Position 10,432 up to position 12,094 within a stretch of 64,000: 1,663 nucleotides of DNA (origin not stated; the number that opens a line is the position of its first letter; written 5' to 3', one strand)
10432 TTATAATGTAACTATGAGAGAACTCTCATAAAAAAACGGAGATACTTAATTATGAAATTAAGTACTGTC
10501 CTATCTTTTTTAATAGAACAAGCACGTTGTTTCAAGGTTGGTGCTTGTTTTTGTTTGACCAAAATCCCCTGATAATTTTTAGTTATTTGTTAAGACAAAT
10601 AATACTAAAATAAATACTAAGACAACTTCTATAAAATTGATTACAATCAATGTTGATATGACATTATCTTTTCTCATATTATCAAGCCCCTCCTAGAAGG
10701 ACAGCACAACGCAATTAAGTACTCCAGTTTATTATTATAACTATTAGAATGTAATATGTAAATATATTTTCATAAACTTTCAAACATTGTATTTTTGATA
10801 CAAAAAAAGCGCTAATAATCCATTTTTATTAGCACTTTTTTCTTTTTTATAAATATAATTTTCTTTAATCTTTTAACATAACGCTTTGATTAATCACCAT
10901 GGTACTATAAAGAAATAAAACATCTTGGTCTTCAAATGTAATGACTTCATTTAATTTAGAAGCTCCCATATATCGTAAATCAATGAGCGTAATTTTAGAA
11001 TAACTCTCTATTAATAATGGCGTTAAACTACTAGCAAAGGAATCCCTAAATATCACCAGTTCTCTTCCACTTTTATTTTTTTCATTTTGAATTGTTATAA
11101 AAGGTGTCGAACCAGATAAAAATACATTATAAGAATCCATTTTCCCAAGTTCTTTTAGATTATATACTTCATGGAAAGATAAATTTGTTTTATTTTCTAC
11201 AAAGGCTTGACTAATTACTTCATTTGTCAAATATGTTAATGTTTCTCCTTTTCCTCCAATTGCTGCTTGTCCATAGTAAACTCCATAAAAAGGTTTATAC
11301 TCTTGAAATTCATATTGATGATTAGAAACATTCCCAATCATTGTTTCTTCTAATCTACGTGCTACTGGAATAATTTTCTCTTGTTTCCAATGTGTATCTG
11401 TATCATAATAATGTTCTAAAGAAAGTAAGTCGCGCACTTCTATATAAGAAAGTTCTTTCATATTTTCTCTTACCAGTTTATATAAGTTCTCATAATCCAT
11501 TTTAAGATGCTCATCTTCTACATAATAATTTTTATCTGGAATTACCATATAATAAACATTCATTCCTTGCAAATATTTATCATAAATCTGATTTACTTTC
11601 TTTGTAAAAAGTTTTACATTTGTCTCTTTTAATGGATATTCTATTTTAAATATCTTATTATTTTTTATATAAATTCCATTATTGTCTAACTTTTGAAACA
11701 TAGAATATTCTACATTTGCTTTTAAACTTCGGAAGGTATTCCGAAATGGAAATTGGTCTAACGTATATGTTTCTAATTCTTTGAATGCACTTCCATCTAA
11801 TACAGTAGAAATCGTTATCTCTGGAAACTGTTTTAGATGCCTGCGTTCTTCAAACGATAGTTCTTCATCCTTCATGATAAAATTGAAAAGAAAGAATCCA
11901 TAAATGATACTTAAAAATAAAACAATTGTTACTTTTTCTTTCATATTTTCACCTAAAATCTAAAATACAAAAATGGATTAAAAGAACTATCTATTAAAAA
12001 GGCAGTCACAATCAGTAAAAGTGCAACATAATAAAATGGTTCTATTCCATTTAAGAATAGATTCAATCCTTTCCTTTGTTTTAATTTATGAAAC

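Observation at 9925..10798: Tandemly duplicated type I toxin-antitoxin-like module in an intergenic region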

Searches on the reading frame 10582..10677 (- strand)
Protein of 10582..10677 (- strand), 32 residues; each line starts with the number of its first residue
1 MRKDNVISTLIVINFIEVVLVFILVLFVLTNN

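Call 7: search_protein_families(library=pfam, proteins=[window:10582-10677:-], max_evalue=10)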
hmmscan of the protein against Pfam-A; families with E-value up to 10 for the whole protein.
seq(32 aa): 0 families

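Call 19: search_protein_representatives(protein=window:10582-10677:-)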
Query: 32 residues. Proteins with E-value up to 0.001 (for the whole library): 1; up to 1e-10: 0; up to 1e-30: 0. The best 1 are listed.
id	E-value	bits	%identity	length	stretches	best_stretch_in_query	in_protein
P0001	1.2e-09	51.3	100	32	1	1-32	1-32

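Call 20: find_encoding_contigs(protein=P0001, flank=5000, max_places=10)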
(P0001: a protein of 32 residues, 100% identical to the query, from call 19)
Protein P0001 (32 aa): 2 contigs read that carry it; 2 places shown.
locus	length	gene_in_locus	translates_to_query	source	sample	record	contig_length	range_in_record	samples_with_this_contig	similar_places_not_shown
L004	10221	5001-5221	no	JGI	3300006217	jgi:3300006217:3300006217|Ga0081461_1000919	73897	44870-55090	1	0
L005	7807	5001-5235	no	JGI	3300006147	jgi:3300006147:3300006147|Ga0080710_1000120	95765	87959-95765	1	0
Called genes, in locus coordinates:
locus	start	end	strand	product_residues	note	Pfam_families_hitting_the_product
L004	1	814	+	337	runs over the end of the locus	PF13439:Glyco_transf_4, PF00534:Glycos_transf_1, PF13692:Glyco_trans_1_4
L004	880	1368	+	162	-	PF04542:Sigma70_r2, PF08281:Sigma70_r4_2, PF04545:Sigma70_r4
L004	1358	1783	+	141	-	-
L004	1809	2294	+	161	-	-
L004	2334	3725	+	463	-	PF03062:MBOAT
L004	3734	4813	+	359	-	PF14286:DHHW (faint)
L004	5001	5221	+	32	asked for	-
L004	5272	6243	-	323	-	PF03851:UvdE, PF01261:AP_endonuc_2 (weak)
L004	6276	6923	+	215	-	PF01551:Peptidase_M23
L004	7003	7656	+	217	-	PF02163:Peptidase_M50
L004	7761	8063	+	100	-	PF00829:Ribosomal_L21p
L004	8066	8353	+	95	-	PF04327:Peptidase_Prp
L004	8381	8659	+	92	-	PF01016:Ribosomal_L27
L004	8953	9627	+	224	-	PF02517:Rce1-like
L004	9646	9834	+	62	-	-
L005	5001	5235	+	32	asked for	-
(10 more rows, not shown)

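Call 21: list_cluster_members(proteins=[P0001, window:10483-10569:+])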
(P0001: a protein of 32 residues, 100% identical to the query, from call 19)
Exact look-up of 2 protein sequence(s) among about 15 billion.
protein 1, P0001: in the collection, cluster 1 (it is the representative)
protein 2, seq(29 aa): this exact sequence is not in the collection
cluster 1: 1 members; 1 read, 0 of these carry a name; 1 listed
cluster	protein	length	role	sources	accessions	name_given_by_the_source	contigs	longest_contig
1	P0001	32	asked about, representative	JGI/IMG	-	-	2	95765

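Call 29: search_protein_families(library=ncbifam, proteins=[window:10582-10677:-], max_evalue=10)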
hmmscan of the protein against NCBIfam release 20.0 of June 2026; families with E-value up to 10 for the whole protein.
seq(32 aa): 0 families

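Call 30: search_protein_families(library=padloc, proteins=[window:10582-10677:-], max_evalue=10)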
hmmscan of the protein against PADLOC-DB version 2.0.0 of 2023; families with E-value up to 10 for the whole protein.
seq(32 aa): 0 families

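Call 62: search_protein_families(library=phrogs, proteins=[window:10582-10677:-], max_evalue=10)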
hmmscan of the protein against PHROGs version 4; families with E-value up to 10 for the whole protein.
seq(32 aa): 0 families

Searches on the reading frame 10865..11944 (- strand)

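Call 86: search_protein_families(library=pfam, proteins=[window:10865-11944:-], max_evalue=0.001)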
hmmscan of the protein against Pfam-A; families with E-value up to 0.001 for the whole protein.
window:10865-11944:- (359 aa): 1 family
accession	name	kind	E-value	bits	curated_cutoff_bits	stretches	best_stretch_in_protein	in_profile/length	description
PF14286.12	DHHW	-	1.7e-14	54.3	25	2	152-318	208-382/385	DHHW protein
